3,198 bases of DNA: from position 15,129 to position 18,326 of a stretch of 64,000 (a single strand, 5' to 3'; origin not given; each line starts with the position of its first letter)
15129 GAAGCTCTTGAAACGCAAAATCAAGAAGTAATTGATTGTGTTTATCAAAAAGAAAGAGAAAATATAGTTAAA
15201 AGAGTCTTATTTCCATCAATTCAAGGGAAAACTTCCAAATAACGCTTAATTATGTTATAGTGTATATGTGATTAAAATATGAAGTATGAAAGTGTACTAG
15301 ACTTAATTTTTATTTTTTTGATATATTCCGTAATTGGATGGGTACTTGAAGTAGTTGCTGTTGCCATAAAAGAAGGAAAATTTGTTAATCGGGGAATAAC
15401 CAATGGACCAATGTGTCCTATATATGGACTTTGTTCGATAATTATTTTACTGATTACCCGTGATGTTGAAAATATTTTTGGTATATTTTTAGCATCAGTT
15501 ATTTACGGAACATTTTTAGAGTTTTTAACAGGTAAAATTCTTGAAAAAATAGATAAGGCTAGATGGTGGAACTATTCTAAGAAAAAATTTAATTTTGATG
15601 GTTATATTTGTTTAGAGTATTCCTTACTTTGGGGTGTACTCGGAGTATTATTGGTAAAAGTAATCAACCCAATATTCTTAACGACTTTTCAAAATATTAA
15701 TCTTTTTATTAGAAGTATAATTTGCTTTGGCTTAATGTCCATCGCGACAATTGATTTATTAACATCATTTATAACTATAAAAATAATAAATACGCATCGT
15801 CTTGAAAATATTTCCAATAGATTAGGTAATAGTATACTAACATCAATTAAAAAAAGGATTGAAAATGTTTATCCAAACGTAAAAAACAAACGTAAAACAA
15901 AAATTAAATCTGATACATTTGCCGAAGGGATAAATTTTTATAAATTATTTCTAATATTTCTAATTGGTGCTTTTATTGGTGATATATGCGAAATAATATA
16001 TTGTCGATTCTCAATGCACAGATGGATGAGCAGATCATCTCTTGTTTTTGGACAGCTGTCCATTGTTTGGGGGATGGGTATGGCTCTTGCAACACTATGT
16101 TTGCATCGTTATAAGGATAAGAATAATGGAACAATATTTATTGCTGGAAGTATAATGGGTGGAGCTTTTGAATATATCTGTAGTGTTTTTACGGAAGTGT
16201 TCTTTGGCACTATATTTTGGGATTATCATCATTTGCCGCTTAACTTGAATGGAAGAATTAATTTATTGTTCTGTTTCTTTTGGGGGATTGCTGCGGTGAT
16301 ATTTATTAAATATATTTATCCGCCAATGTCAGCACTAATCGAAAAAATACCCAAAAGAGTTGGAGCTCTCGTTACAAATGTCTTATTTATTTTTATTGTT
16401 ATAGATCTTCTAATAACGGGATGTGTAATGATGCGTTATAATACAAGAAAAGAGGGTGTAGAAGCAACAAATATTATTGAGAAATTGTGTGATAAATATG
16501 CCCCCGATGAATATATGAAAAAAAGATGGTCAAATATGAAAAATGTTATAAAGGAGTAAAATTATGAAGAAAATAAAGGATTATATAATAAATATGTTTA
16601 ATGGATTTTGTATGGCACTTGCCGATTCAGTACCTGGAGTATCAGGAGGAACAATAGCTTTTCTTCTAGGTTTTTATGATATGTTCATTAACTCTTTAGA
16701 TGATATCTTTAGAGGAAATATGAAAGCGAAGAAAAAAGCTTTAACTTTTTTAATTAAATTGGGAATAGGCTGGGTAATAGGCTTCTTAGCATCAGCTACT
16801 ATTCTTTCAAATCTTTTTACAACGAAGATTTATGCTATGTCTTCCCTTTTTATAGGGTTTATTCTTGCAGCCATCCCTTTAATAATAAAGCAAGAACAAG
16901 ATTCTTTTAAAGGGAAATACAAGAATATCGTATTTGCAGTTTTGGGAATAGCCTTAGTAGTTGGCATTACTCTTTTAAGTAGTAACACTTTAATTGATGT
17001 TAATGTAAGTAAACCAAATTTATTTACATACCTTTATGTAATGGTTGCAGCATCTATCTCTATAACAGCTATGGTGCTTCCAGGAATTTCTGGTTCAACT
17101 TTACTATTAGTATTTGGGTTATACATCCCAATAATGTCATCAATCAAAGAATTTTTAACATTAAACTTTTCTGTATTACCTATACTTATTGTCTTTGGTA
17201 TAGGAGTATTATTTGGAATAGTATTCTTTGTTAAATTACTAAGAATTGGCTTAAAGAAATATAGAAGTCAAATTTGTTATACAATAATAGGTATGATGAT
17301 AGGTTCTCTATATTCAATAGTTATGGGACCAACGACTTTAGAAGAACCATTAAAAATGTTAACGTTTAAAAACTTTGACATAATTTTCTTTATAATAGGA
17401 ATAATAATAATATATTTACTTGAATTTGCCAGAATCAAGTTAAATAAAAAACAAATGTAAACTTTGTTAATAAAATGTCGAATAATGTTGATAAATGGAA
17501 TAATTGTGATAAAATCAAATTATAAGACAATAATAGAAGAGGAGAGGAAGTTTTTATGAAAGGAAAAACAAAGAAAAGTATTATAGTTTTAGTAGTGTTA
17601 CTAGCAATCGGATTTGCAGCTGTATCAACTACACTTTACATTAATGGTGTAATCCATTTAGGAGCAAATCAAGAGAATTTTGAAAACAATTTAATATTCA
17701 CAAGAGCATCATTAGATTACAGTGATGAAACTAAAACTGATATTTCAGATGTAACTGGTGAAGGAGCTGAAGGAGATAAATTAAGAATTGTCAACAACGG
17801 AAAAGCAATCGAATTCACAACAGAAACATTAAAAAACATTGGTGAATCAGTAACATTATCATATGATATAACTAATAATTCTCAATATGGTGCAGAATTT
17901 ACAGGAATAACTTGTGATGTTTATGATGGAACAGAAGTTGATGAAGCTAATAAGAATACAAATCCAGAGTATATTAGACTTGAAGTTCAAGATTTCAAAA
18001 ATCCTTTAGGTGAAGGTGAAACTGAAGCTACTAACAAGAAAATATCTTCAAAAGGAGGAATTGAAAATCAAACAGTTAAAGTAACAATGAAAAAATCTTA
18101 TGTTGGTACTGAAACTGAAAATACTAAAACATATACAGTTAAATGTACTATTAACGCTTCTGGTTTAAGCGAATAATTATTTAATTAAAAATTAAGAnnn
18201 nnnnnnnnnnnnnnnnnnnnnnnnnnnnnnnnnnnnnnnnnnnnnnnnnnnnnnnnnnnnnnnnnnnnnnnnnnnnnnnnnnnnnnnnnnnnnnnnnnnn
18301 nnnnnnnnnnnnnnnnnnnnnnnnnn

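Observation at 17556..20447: TasA/camelysin-like secreted protein next to a SipW-type signal peptidase fused to a ~260-aa polytopic membrane domain, plus a two-TM accessory protein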

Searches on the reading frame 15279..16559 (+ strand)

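Call 3: search_protein_families(library=pfam, proteins=[window:15279-16559:+], max_evalue=1)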
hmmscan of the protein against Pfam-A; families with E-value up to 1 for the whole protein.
window:15279-16559:+ (426 aa): 3 families
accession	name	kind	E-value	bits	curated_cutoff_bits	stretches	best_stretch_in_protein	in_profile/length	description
PF06541.16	ABC_trans_CmpB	-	9.6e-88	292.4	25.9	2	11-163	1-150/151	Putative ABC-transporter type IV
PF17077.10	Msap1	-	0.017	14.7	27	1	178-207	21-50/366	Mitotic spindle associated protein SHE1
PF09594.16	GT87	-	0.054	13.7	25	0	252-292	68-102/237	Glycosyltransferase family 87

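Call 4: search_protein_families(library=ncbifam, proteins=[window:15279-16559:+], max_evalue=1)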
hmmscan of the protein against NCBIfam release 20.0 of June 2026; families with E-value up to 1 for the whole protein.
window:15279-16559:+ (426 aa): 0 families

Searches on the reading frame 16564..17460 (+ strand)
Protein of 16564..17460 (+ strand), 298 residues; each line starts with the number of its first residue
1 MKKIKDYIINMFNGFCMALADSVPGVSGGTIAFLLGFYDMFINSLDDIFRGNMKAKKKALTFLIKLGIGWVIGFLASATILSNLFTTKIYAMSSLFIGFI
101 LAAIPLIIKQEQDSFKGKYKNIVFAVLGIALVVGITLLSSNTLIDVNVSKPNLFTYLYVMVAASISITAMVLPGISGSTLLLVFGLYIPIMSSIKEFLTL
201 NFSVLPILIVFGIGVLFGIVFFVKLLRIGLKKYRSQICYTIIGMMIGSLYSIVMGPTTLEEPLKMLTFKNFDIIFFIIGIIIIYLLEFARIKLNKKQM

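Call 3: search_protein_families(library=pfam, proteins=[window:16564-17460:+], max_evalue=1)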
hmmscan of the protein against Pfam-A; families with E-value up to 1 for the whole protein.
window:16564-17460:+ (298 aa): 3 families
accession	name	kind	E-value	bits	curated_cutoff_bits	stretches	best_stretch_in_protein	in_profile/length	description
PF04018.18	VCA0040-like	-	6.7e-55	186.8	26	1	17-261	1-237/246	Undecaprenyl phosphate translocase-like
PF11028.14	TMEM260-like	-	0.00051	20.3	24.2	1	27-138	52-158/179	Protein O-mannosyl-transferase TMEM260-like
PF13346.12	ABC2_membrane_5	-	0.14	12.2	25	1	60-167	83-193/205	ABC-2 family transporter protein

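Call 4: search_protein_families(library=ncbifam, proteins=[window:16564-17460:+], max_evalue=1)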
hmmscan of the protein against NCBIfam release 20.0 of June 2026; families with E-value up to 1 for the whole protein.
window:16564-17460:+ (298 aa): 2 families
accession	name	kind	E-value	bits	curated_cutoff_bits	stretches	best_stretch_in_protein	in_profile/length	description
NF052563.1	PlprenPhTpPopt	equivalog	8.2e-46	156.7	400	1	8-286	5-274/277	polyprenyl-phosphate transporter PopT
NF052564.1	PlprenPhTpVIBCH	equivalog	1.5e-35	123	400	1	5-252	1-240/303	polyprenyl-phosphate transporter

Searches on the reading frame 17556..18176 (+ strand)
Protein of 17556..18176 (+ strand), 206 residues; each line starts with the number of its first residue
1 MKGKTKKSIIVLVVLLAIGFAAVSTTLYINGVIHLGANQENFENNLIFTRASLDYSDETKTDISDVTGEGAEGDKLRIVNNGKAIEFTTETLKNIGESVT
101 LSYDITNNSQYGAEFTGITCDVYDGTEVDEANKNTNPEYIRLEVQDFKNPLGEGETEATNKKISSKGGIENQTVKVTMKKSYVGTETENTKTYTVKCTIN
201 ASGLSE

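Call 3: search_protein_families(library=pfam, proteins=[window:17556-18176:+], max_evalue=1)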
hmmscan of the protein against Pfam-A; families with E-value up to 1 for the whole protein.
window:17556-18176:+ (206 aa): 2 families
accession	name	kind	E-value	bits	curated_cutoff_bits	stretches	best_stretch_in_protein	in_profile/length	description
PF22815.2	CatAgl_D1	-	0.18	12.2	27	1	60-126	24-86/159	Alpha-1,3-glucanase catalytic domain D1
PF13956.11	Ibs_toxin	-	0.44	11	27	1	8-22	4-18/19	Toxin Ibs, type I toxin-antitoxin system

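Call 4: search_protein_families(library=ncbifam, proteins=[window:17556-18176:+], max_evalue=1)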
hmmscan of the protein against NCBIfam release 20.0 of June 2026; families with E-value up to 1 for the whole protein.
window:17556-18176:+ (206 aa): 1 family
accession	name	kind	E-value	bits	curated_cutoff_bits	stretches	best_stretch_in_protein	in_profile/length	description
NF033218.1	anchor_AmaP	equivalog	0.38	10.5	55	0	160-181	99-120/166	alkaline shock response membrane anchor protein AmaP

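Call 10: find_homologous_proteins(query=window:17556-18176:+, max_evalue=0.001)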
Query window:17556-18176:+ (206 aa): 85 proteins with E <= 0.001 among 334 candidates.
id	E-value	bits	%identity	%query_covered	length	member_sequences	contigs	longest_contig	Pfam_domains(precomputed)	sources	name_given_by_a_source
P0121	3.7e-124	430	100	100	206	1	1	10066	-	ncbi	-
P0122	4.2e-123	426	99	100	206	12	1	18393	-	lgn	-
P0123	3.2e-110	384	89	100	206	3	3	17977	-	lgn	-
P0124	6.2e-105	367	85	100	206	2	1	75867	-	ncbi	-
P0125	6.3e-105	367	84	100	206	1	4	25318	-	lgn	-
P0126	2.0e-103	362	83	100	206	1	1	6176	-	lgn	-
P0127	2.3e-103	362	83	100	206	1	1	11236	-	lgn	-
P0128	1.3e-102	359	83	100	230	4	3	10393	-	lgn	-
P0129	6.7e-101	354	82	100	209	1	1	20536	-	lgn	-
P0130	1.7e-100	353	82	100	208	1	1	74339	-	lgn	-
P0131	3.3e-98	345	81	100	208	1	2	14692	-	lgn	-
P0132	3.7e-98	345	81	100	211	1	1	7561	-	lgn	-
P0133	5.7e-69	250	64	100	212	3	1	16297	-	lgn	-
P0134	1.6e-66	242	63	100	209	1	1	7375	-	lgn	-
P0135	6.2e-56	207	61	100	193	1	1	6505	-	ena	-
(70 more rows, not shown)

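Call 11: find_encoding_contigs(protein=window:17556-18176:+, flank=10000, max_places=4)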
Protein window:17556-18176:+ (206 aa): 13 contigs read that carry it; 4 places shown.
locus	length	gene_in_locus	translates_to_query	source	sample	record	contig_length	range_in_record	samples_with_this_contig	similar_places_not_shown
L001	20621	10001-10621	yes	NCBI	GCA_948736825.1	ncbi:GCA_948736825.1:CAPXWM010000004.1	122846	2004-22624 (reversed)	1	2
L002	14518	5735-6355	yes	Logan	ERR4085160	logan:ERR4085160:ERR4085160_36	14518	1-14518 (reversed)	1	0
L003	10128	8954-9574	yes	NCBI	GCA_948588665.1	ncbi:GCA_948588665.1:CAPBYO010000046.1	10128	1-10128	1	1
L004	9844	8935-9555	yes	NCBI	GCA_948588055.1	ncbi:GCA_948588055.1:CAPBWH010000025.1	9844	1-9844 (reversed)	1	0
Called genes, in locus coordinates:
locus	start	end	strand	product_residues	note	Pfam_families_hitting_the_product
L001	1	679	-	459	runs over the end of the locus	PF03323:GerA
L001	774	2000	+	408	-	PF01594:AI-2E_transport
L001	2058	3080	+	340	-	PF21016:RlmN_N, PF04055:Radical_SAM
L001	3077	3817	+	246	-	PF00481:PP2C, PF13672:PP2C_2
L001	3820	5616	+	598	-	PF00069:Pkinase, PF07714:PK_Tyr_Ser-Thr, PF03109:ABC1 (weak), PF03793:PASTA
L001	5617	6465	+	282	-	PF16745:RsgA_N, PF03193:RsgA_GTPase, PF01926:MMR_HSR1 (weak)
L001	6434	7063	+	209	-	PF00834:Ribul_P_3_epim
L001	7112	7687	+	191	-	PF00023:Ank (faint), PF13606:Ank_3 (faint), PF13637:Ank_4 (faint), PF13857:Ank_5 (faint), PF12796:Ank_2 (weak)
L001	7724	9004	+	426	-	PF06541:ABC_trans_CmpB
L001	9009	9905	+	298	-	PF04018:VCA0040-like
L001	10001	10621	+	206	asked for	-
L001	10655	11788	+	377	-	-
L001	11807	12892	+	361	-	PF17231:DUF5305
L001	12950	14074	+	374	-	PF11187:Mbeg1-like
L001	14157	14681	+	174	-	PF13302:Acetyltransf_3, PF00583:Acetyltransf_1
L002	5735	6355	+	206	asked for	-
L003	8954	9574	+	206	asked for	-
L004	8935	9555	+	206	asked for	-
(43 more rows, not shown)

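Call 26: search_solved_structures(query=A4, max_evalue=10, show_alignments=3)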
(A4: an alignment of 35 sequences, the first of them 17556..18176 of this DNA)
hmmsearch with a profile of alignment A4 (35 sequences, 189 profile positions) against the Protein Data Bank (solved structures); distinct sequences matched with E-value up to 10: 0.

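Call 29: predict_structure(alignment_id=A4)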
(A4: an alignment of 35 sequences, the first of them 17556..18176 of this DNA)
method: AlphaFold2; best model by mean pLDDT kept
length: 206 residues; sequences in the alignment: 35
mean_pLDDT: 82.3   pTM: 0.73
mean pLDDT of the five models: 82.3, 80.4, 80.1, 79.8, 79.0
residues with pLDDT >= 90: 88; 70-90: 74; 50-70: 32; < 50: 12
segments of 3 or more residues with pLDDT < 50: 1-5, 26-31
pLDDT, mean of each block of 10 residues (from residue 1): 53 62 50 56 85 95 92 91 93 92 92 88 90 90 85 83 90 94 83 91 66
secondary structure, 60 per line:
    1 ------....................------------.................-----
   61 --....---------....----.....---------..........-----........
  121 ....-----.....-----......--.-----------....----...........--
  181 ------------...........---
elements in order: H7-26 H39-45 E46-55 E63-66 E76-79 E84-88 E98-107 E113-124 E140-145 E160-163 E168-178 E193-203

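Call 36: fold_search(model_id=the predicted structure, library=pdb)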
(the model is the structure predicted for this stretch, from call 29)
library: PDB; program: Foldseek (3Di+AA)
matches with E <= 10: 1126; with E <= 0.001: 0
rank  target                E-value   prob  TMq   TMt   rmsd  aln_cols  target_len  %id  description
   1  8x0u_B                2.9e-03  0.33  0.16  0.17  20.7       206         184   10  Crystal structure of cupin-like fold protein StrC from Stachybotrys sp.g12 (released 2024-09-11)
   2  4es8_B                4.2e-03  0.90  0.27  0.20  13.8       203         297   13  Crystal Structure of the adhesin domain of Epf from Streptococcus pyogenes in P212121 (released 2012-09-19)
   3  8x0v_F                4.7e-03  0.33  0.16  0.17  20.6       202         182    8  Crystal structure of cupin-like fold protein StrC in complex with substrate analogue from Stachybotrys sp.g12 (released 2024-09-11)
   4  2ed6_A                5.2e-03  0.85  0.26  0.30  13.4       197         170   11  Crystal Structure of Envelope Protein VP28 from White Spot Syndrome Virus (WSSV) (released 2007-06-05)
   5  8x0u_A                5.5e-03  0.30  0.17  0.18  20.8       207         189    8  Crystal structure of cupin-like fold protein StrC from Stachybotrys sp.g12 (released 2024-09-11)
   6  8x0u_K                5.8e-03  0.20  0.13  0.14  20.4       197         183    9  Crystal structure of cupin-like fold protein StrC from Stachybotrys sp.g12 (released 2024-09-11)
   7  8x0v_A                7.1e-03  0.30  0.17  0.18  20.6       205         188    8  Crystal structure of cupin-like fold protein StrC in complex with substrate analogue from Stachybotrys sp.g12 (released 2024-09-11)
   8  8x0u_I                7.9e-03  0.21  0.15  0.17  20.8       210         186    9  Crystal structure of cupin-like fold protein StrC from Stachybotrys sp.g12 (released 2024-09-11)
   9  7dda                  1.0e-02  0.90  0.26  0.38   8.6       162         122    8  Envelope protein VP37 a crystal structure from White Spot Syndrome Virus (released 2021-06-23)
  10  8x0u_C                1.0e-02  0.25  0.17  0.18  20.6       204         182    9  Crystal structure of cupin-like fold protein StrC from Stachybotrys sp.g12 (released 2024-09-11)
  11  4es8_A                1.1e-02  0.57  0.23  0.17  14.6       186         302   16  Crystal Structure of the adhesin domain of Epf from Streptococcus pyogenes in P212121 (released 2012-09-19)
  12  4es9_B                1.2e-02  0.77  0.26  0.20  13.2       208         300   15  Crystal Structure of the adhesin domain of Epf from Streptococcus pyogenes in P21 (released 2012-09-19)
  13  8x0v_B                1.3e-02  0.18  0.14  0.15  20.2       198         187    8  Crystal structure of cupin-like fold protein StrC in complex with substrate analogue from Stachybotrys sp.g12 (released 2024-09-11)
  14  4es9_A                2.1e-02  0.51  0.25  0.19  13.6       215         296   13  Crystal Structure of the adhesin domain of Epf from Streptococcus pyogenes in P21 (released 2012-09-19)
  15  4es9_D                2.3e-02  0.66  0.27  0.20  13.7       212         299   14  Crystal Structure of the adhesin domain of Epf from Streptococcus pyogenes in P21 (released 2012-09-19)
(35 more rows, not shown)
